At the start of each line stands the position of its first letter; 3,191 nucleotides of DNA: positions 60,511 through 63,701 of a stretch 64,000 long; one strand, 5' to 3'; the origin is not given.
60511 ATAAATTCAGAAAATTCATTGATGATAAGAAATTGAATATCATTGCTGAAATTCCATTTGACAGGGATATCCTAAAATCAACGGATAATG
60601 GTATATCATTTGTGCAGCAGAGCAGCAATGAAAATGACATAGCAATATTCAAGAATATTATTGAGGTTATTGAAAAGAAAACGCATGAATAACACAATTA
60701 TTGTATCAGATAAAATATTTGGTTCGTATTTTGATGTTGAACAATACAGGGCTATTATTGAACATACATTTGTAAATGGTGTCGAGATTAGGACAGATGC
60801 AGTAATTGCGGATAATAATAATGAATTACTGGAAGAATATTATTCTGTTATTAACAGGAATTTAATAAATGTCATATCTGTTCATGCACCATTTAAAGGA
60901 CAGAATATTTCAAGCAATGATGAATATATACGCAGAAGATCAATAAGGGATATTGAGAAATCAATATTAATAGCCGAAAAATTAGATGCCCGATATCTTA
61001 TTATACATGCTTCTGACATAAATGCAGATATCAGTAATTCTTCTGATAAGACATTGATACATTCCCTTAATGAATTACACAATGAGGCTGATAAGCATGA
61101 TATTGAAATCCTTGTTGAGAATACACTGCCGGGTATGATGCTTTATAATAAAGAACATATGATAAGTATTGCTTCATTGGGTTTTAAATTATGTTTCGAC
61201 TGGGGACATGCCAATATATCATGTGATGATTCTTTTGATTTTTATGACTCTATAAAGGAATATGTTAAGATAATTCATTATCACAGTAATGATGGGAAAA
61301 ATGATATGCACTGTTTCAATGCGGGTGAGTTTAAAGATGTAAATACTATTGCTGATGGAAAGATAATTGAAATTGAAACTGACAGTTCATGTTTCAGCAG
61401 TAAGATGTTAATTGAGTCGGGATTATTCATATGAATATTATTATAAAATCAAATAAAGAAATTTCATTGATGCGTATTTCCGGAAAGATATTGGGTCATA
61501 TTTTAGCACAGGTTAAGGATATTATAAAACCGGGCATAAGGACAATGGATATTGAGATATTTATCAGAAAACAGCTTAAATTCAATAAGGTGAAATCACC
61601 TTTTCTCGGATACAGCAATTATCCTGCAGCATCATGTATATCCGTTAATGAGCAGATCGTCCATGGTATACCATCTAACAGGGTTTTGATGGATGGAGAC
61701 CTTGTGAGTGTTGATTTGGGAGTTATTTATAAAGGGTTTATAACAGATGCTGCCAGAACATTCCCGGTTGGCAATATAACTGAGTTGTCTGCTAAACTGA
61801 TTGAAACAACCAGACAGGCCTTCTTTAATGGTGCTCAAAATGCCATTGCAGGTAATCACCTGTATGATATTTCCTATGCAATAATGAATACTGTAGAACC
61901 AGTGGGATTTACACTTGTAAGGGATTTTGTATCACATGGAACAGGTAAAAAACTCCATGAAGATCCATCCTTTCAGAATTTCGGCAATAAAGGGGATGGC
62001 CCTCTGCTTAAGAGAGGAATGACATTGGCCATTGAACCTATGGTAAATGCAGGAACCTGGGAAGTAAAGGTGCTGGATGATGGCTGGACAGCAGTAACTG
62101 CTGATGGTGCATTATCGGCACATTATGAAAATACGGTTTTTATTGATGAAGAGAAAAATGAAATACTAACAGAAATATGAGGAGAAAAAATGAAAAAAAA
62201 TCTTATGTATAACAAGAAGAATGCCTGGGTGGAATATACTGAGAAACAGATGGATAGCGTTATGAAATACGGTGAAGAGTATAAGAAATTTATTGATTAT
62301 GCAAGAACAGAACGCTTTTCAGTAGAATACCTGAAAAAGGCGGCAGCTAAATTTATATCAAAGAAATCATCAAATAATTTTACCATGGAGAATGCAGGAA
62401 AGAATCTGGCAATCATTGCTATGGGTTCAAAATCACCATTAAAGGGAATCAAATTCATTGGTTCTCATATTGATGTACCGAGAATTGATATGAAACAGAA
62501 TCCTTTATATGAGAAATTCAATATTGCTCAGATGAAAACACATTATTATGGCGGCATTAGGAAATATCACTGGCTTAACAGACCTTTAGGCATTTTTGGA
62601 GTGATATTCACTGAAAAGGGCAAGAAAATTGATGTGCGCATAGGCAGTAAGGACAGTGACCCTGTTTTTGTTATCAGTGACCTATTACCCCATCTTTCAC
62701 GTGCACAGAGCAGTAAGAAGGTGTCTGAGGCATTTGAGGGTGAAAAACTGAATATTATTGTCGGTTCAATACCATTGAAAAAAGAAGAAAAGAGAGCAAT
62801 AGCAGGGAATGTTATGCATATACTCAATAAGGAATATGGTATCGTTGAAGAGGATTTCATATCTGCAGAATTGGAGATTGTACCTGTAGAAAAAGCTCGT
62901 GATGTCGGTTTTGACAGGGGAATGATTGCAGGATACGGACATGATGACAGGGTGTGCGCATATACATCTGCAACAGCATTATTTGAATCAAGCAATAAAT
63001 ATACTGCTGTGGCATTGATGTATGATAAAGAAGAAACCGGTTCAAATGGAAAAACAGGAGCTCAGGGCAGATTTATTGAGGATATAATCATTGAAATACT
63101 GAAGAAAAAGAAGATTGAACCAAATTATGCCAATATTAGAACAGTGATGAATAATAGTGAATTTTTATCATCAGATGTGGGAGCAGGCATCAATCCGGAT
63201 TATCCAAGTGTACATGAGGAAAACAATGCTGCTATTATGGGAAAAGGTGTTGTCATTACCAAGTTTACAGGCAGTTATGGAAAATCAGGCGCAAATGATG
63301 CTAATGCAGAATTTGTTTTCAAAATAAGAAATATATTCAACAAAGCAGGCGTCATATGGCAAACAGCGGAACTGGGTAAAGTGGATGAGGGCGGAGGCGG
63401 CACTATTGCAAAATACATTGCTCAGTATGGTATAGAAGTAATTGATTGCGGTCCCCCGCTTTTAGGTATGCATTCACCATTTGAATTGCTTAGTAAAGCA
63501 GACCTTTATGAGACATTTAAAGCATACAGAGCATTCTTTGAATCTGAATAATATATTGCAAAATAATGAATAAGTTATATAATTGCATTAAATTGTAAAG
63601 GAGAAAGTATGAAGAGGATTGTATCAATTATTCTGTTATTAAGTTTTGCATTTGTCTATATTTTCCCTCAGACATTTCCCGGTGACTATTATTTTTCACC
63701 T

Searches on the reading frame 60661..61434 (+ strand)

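Call 38: search_protein_families(library=pfam, proteins=[window:60661-61434:+], max_evalue=0.00001)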
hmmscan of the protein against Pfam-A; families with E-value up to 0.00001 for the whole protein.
window:60661-61434:+ (257 aa): 1 family
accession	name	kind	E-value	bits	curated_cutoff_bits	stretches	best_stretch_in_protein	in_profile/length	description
PF01261.30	AP_endonuc_2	-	2.7e-18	67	31.1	1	65-215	38-191/249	Xylose isomerase-like TIM barrel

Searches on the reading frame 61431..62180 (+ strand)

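Call 38: search_protein_families(library=pfam, proteins=[window:61431-62180:+], max_evalue=0.00001)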
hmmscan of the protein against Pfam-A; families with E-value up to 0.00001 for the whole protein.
window:61431-62180:+ (249 aa): 1 family
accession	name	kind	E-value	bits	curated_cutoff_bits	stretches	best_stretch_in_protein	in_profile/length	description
PF00557.29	Peptidase_M24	-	6.9e-40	137.5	23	1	13-240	2-208/208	Metallopeptidase family M24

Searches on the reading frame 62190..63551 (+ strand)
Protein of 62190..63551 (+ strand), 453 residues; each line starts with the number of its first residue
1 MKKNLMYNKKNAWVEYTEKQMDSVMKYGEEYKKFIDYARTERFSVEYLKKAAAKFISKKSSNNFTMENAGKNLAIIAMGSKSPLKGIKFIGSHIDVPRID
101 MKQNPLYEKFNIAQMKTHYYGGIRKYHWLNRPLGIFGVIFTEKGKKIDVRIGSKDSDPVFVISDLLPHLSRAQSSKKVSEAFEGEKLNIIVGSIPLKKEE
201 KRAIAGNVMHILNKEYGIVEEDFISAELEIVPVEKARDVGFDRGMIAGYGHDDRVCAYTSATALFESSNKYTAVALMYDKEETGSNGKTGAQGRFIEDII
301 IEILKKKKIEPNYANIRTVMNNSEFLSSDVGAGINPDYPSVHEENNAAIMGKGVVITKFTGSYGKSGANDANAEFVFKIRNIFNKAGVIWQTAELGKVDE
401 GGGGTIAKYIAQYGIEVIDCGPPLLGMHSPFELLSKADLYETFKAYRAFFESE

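Call 38: search_protein_families(library=pfam, proteins=[window:62190-63551:+], max_evalue=0.00001)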
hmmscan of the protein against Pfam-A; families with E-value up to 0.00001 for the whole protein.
window:62190-63551:+ (453 aa): 1 family
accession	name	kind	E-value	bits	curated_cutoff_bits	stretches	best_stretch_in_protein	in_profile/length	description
PF02127.20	Peptidase_M18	-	2e-87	294.3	24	1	56-450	35-432/432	Aminopeptidase I zinc metalloprotease (M18)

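Call 53: find_encoding_contigs(protein=window:62190-63551:+, flank=10000, max_places=3)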
Protein window:62190-63551:+ (453 aa): 3 contigs read that carry it; 3 places shown.
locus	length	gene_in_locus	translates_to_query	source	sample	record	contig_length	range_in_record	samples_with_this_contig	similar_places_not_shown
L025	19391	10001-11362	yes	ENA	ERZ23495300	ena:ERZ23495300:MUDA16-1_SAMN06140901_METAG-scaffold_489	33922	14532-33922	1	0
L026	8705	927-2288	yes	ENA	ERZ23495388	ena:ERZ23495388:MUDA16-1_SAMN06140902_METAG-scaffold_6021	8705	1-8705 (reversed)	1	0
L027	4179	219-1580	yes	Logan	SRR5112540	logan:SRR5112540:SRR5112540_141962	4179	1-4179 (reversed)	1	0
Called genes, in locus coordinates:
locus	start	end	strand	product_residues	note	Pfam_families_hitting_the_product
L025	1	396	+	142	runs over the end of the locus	-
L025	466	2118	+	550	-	PF22309:HK-GC-Chemotax_sensor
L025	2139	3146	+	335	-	PF03054:tRNA_Me_trans, PF20259:tRNA_Me_trans_M, PF20258:tRNA_Me_trans_C (weak)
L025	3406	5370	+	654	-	-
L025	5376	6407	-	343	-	PF00933:Glyco_hydro_3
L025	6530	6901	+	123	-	PF02261:Asp_decarbox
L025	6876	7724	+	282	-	PF04055:Radical_SAM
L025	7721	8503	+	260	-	PF10609:ParA, PF13614:AAA_31, PF01656:CbiA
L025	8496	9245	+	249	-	PF01261:AP_endonuc_2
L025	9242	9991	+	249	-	PF00557:Peptidase_M24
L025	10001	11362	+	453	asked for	PF02127:Peptidase_M18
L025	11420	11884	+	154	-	PF22461:SLBB_2 (weak), PF10531:SLBB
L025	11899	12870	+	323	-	PF01370:Epimerase, PF04321:RmlD_sub_bind (weak), PF16363:GDP_Man_Dehyd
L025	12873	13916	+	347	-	PF00465:Fe-ADH, PF13685:Fe-ADH_2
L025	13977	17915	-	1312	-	PF05547:Peptidase_M6, PF18962:Por_Secre_tail (weak)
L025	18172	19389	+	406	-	?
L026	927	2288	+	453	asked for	PF02127:Peptidase_M18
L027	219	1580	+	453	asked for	PF02127:Peptidase_M18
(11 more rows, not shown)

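Call 60: search_protein_families(library=pfam, proteins=[L025:18172-19389:+], max_evalue=0.01)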
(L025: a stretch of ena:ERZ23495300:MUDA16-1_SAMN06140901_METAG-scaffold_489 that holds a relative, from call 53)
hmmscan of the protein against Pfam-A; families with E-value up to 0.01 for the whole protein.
L025:18172-19389:+ (406 aa): 19 families
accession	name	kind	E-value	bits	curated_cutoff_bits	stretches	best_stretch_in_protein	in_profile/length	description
PF07992.20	Pyr_redox_2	-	1.1e-59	202.7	26.1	1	3-310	1-290/291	Pyridine nucleotide-disulphide oxidoreductase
PF00070.33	Pyr_redox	-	1.6e-18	67.4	22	1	170-240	1-70/82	Pyridine nucleotide-disulphide oxidoreductase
PF02852.28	Pyr_redox_dim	-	1.2e-12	48.4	25.3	1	330-406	1-79/110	Pyridine nucleotide-disulphide oxidoreductase, dimerisation domain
PF13738.12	Pyr_redox_3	-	9.9e-10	38.6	30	1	121-295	115-305/305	Pyridine nucleotide-disulphide oxidoreductase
PF00890.30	FAD_binding_2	-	2.6e-08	34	20.4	1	4-39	1-36/414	FAD binding domain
PF03486.20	HI0933_like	-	1.9e-07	31.3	50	1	4-38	2-36/244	HI0933-like protein Rossmann domain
PF13450.12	NAD_binding_8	-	2.6e-07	31.3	21.9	1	7-43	1-37/68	NAD(P)-binding Rossmann-like domain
PF01494.25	FAD_binding_3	-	2.8e-07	30.5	22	1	2-34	1-33/349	FAD binding domain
PF01266.30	DAO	-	1e-06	29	27.9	0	4-38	1-35/353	FAD dependent oxidoreductase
PF12831.13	FAD_oxidored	-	1e-06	28.8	27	1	4-49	1-46/416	FAD dependent oxidoreductase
PF01134.28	GIDA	-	5.5e-06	26.1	22.1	1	4-148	1-158/391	Glucose inhibited division protein A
PF02737.24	3HCDH_N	-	5.6e-06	26.8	22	1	171-204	2-35/180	3-hydroxyacyl-CoA dehydrogenase, NAD binding domain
PF01210.29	NAD_Gly3P_dh_N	-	7.3e-06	26.5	23.1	0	5-118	2-101/158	NAD-dependent glycerol-3-phosphate dehydrogenase N-terminus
PF01946.23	Thi4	-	7.9e-06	25.7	26.2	1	2-41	17-57/235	Thi4 family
PF01262.27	AlaDh_PNT_C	-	1.9e-05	24.6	23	0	168-223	28-84/214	Alanine dehydrogenase/PNT, C-terminal domain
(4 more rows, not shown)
